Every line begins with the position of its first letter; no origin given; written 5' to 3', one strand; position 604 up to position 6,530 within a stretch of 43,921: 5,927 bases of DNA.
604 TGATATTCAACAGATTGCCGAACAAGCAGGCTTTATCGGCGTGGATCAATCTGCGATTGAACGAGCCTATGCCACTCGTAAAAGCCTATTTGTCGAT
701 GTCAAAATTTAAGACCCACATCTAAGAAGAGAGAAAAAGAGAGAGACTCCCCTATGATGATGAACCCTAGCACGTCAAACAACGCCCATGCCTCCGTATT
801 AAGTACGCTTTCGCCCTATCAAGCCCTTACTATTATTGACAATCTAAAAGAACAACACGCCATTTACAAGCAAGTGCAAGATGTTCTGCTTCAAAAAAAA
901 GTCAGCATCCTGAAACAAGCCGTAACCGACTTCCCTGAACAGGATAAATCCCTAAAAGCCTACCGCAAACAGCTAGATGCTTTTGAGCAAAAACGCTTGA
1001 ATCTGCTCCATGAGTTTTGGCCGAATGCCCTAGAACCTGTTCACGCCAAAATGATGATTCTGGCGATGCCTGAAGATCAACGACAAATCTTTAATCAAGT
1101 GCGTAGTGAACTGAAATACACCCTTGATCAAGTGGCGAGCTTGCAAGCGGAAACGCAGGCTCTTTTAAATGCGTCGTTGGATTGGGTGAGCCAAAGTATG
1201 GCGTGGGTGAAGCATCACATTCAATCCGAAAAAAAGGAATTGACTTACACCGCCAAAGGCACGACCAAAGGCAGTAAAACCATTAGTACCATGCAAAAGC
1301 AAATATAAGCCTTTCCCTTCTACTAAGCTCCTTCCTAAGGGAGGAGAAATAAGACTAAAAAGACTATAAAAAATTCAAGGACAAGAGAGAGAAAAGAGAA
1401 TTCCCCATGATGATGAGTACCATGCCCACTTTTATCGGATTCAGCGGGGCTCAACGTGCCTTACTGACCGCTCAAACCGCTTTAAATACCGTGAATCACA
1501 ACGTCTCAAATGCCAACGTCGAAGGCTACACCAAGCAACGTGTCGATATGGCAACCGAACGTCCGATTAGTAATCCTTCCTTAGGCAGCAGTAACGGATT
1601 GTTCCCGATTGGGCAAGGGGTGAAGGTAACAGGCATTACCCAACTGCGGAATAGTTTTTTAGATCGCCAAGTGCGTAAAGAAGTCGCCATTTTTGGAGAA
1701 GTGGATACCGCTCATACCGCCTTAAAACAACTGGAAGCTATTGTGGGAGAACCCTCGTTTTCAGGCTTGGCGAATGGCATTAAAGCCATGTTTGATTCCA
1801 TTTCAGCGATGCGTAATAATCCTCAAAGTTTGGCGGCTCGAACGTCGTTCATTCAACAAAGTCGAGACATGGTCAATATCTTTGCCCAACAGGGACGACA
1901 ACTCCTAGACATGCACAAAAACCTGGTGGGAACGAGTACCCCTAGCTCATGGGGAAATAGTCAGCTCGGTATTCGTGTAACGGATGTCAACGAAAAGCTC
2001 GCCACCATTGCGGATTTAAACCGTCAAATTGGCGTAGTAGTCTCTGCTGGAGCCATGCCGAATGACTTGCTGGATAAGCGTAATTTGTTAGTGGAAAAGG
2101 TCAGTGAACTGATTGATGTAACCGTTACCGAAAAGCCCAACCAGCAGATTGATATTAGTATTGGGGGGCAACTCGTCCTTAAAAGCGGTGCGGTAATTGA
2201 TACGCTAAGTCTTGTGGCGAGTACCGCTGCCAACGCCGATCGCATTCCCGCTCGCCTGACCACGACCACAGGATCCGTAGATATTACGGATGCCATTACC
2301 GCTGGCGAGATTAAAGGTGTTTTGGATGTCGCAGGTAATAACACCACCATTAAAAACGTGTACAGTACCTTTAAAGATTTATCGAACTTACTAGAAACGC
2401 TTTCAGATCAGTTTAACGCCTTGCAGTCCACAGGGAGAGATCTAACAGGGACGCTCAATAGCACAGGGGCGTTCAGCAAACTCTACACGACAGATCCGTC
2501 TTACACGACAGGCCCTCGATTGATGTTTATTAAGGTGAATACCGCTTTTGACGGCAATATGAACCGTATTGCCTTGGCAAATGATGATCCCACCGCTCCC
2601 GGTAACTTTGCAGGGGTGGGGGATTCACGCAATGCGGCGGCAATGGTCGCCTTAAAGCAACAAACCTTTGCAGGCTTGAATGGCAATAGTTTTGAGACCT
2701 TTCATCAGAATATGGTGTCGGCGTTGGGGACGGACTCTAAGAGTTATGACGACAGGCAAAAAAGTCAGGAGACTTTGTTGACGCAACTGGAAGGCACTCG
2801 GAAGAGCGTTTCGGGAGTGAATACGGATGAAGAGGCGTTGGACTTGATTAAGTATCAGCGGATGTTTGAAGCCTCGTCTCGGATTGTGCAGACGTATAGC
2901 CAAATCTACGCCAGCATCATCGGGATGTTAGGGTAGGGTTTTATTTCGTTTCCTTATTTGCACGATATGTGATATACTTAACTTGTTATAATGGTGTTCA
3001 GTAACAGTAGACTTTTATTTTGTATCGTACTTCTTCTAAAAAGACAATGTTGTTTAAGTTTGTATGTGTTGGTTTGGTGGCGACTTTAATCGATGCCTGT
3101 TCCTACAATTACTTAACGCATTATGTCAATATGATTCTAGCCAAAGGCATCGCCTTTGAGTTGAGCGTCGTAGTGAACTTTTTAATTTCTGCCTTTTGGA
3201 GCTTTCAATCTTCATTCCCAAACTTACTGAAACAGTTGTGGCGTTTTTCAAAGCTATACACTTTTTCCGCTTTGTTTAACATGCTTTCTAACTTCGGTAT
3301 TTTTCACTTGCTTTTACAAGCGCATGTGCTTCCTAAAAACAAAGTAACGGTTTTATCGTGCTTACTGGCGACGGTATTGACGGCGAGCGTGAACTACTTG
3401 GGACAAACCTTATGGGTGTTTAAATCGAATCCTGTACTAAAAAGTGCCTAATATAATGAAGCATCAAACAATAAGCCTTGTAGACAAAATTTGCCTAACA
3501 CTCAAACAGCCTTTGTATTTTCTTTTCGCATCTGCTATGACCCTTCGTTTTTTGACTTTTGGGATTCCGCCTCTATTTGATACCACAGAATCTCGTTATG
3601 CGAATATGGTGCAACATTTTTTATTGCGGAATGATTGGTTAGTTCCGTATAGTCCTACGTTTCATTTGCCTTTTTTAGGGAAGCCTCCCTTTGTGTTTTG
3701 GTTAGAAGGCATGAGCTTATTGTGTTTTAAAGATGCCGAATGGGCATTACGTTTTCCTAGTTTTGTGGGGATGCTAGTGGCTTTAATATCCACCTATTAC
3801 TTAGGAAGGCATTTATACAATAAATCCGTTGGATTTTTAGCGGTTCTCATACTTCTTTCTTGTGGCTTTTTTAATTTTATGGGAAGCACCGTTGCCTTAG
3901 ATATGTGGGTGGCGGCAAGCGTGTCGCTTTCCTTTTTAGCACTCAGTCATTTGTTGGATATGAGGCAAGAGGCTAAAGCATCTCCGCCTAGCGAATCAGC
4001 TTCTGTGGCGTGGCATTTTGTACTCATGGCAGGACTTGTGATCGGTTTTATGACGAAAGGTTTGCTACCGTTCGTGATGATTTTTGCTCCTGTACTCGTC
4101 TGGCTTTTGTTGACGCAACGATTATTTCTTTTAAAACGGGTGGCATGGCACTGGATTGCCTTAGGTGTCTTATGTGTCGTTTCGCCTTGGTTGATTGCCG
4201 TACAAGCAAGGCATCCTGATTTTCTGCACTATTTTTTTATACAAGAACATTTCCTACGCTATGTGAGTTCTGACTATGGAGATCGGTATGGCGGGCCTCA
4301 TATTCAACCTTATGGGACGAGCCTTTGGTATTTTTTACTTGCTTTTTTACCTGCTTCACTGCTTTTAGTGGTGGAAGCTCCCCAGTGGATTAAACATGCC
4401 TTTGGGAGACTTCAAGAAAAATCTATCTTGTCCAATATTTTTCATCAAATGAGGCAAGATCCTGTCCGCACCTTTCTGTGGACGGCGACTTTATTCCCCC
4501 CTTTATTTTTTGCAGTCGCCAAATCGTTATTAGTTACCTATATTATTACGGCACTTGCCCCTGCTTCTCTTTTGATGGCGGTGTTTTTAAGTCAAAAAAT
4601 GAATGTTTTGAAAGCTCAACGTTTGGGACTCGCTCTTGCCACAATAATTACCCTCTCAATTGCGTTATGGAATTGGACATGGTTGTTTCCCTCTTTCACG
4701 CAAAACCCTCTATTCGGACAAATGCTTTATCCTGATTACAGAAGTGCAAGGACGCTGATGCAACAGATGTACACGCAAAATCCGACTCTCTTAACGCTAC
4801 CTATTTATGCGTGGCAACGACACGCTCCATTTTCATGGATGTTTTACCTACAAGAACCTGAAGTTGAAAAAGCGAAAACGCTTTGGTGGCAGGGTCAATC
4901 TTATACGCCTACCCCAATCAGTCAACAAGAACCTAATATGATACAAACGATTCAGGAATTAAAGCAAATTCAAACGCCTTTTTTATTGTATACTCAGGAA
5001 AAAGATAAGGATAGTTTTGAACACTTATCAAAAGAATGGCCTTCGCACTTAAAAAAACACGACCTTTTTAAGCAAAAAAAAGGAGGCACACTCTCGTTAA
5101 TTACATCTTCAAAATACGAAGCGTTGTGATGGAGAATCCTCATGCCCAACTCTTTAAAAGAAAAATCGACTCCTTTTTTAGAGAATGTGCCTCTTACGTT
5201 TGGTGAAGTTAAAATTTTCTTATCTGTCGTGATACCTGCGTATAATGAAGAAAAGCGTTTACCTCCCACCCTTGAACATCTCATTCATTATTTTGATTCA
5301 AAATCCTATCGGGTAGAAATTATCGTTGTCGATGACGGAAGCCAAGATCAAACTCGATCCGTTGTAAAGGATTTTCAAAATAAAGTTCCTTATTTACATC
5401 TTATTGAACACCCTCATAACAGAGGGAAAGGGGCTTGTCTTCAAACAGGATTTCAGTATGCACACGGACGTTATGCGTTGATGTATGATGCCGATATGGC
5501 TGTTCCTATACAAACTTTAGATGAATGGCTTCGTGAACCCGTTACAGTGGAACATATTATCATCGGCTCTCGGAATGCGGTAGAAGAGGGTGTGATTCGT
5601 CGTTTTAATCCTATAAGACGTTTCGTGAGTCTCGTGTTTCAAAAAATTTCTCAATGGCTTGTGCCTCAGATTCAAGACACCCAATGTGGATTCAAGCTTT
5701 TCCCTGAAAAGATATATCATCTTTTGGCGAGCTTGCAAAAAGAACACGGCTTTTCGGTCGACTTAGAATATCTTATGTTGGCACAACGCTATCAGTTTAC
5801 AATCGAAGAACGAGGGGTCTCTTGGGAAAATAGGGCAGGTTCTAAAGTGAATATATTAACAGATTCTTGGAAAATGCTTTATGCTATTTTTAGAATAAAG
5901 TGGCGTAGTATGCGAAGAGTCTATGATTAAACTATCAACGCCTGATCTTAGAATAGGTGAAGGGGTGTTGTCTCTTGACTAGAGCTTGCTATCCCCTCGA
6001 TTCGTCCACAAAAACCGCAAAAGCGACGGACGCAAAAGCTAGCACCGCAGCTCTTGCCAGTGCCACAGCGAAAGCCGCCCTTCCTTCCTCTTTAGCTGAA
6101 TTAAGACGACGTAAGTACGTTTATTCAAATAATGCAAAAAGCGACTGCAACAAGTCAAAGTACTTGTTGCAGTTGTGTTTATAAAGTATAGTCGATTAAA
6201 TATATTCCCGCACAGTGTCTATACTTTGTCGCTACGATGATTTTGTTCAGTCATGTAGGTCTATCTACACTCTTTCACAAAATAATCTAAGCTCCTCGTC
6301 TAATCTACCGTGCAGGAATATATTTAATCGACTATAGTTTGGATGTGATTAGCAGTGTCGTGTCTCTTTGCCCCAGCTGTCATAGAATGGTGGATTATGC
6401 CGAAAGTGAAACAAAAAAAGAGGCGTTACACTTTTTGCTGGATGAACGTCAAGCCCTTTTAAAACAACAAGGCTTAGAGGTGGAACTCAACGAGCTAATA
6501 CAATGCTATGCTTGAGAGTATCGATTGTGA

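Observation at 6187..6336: Dense, apparently non-autonomous TA-flanked inverted-repeat element family (8 copies or derivatives in 44 kb)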

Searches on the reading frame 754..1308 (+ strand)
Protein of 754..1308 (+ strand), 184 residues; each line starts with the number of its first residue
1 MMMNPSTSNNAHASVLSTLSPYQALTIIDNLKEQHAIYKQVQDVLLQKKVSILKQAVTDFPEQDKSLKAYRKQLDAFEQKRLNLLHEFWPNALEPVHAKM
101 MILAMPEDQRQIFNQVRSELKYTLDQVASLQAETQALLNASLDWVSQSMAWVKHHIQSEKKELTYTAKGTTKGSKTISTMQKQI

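Call 57: search_protein_families(library=pfam, proteins=[window:754-1308:+])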
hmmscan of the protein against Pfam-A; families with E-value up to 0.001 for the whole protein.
window:754-1308:+ (184 aa): 1 family
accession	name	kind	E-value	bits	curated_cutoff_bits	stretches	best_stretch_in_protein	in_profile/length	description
PF05130.17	FlgN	-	1.4e-12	48.7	30.5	1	27-172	6-146/147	FlgN protein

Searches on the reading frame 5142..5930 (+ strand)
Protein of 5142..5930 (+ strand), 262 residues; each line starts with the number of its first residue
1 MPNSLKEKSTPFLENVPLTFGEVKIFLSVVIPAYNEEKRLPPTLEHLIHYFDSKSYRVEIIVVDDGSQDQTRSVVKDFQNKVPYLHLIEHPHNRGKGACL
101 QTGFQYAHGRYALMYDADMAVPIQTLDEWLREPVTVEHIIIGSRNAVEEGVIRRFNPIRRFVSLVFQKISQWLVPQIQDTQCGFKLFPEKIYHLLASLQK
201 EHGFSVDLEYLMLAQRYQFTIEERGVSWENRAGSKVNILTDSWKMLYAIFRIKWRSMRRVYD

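Call 11: find_encoding_contigs(protein=window:5142-5930:+, flank=3000, max_places=10)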
Protein window:5142-5930:+ (262 aa): 2 contigs read that carry it; 2 places shown.
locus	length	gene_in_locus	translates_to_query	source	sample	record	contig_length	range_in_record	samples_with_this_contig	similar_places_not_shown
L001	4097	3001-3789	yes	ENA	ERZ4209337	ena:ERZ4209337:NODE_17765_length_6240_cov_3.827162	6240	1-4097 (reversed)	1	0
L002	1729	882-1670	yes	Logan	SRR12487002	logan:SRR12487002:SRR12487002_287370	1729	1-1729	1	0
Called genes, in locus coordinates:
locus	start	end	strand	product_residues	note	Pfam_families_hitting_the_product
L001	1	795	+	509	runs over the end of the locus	PF22638:FlgK_D1, PF06429:Flg_bbr_C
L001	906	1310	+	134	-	PF04138:GtrA_DPMS_TM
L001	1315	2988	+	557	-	PF02366:PMT, PF13231:PMT_2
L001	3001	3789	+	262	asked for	PF13641:Glyco_tranf_2_3 (weak), PF00535:Glycos_transf_2, PF10111:Glyco_tranf_2_2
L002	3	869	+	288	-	?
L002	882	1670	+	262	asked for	PF13641:Glyco_tranf_2_3 (weak), PF00535:Glycos_transf_2, PF10111:Glyco_tranf_2_2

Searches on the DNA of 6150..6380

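Call 59: search_rna_families(source=window, start=6150, end=6380, threshold=evalue, max_evalue=10)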
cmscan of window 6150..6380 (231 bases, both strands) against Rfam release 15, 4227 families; matches with E-value up to 10: 3.
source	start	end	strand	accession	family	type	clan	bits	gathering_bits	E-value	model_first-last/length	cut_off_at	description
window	6187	6338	+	RF03601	MIR7993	Gene; miRNA;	-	24.5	100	0.018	1-138/138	no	MIR7993 microRNA precursor family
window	6245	6311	-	RF01199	snR58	Gene; snRNA; snoRNA; CD-box;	CL00077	17.8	70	1.4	33-97/97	no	Small nucleolar RNA snR58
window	6190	6333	+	RF04195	MIR6217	Gene; miRNA;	-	14.3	110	0.51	1-228/228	no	MIR6217 microRNA precursor family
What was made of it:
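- On Rfam RNA families: The best sub-threshold hit is 24.5 bits against a threshold of 100, to a plant miRNA hairpin (call 59).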
